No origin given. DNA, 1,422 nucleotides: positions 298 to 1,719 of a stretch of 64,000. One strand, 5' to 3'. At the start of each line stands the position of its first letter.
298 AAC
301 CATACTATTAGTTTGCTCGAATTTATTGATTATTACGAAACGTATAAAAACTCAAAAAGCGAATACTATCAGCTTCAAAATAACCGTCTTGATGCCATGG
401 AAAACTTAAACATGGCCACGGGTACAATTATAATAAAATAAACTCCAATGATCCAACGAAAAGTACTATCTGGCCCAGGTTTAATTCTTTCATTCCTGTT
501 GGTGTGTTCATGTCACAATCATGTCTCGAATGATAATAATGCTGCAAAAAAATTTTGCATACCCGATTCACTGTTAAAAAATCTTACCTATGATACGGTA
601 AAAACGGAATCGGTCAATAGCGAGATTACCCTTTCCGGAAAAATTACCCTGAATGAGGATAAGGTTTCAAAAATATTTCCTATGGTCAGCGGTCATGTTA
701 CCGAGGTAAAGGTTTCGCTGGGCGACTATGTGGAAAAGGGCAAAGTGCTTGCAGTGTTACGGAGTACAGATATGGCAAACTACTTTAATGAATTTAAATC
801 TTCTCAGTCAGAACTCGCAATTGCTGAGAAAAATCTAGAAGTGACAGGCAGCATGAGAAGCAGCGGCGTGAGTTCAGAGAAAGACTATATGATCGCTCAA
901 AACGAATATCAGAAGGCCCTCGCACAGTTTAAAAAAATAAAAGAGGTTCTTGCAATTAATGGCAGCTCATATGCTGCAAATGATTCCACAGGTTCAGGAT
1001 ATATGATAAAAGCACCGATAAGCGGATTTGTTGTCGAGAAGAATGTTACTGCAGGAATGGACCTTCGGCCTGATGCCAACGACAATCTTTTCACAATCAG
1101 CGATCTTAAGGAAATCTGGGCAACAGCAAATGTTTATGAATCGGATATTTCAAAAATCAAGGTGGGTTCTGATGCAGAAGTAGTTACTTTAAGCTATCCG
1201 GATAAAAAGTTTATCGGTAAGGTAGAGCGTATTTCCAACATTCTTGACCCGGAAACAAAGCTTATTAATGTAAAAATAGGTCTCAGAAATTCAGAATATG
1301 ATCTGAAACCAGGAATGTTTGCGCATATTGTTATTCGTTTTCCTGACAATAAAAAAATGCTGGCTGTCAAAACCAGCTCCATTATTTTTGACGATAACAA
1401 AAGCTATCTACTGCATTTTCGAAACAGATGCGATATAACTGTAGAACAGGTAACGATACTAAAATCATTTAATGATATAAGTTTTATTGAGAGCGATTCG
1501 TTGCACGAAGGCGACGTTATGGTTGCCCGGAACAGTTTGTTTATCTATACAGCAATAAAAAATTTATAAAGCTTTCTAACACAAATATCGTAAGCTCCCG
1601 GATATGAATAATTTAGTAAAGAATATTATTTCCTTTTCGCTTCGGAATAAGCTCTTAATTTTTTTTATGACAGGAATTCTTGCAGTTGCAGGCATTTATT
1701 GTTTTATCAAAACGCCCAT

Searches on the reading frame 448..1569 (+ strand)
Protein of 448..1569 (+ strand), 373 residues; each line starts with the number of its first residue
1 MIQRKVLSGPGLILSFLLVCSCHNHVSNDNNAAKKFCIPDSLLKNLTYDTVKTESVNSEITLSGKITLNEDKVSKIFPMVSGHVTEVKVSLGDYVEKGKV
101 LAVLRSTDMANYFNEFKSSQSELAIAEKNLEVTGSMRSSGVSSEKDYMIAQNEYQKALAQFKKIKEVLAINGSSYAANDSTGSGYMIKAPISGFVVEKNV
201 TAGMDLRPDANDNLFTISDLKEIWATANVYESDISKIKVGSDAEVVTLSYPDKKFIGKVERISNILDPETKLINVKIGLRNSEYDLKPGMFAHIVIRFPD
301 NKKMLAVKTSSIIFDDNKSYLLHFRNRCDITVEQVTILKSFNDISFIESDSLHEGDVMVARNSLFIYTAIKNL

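Call 83: find_encoding_contigs(protein=window:448-1569:+, flank=10000, max_places=3)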
Protein window:448-1569:+ (373 aa): 7 contigs read that carry it; 3 places shown.
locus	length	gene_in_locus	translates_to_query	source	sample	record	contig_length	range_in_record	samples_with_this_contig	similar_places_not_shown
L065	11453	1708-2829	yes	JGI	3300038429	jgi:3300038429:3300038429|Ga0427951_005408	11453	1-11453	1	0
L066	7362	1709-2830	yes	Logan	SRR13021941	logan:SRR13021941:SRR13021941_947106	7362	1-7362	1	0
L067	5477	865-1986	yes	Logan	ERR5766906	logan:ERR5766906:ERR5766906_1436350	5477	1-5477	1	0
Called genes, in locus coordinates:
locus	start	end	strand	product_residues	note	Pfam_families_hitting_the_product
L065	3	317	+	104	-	?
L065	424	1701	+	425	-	PF02321:OEP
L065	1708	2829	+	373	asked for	PF25917:BSH_RND (weak), PF25919:BSH_CusB (weak), PF25973:BSH_CzcB, PF25954:Beta-barrel_RND_2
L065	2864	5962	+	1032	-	PF00873:ACR_tran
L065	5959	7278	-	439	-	PF04966:OprB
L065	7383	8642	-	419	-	-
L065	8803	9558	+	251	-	-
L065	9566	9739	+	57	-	PF12728:HTH_17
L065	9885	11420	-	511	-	PF14905:OMP_b-brl_3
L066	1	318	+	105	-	?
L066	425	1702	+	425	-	PF02321:OEP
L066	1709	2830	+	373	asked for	PF25917:BSH_RND (weak), PF25919:BSH_CusB (weak), PF25973:BSH_CzcB, PF25954:Beta-barrel_RND_2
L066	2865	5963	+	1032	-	PF00873:ACR_tran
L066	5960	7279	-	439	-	PF04966:OprB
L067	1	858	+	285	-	?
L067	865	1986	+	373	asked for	PF25917:BSH_RND (weak), PF25919:BSH_CusB (weak), PF25973:BSH_CzcB, PF25954:Beta-barrel_RND_2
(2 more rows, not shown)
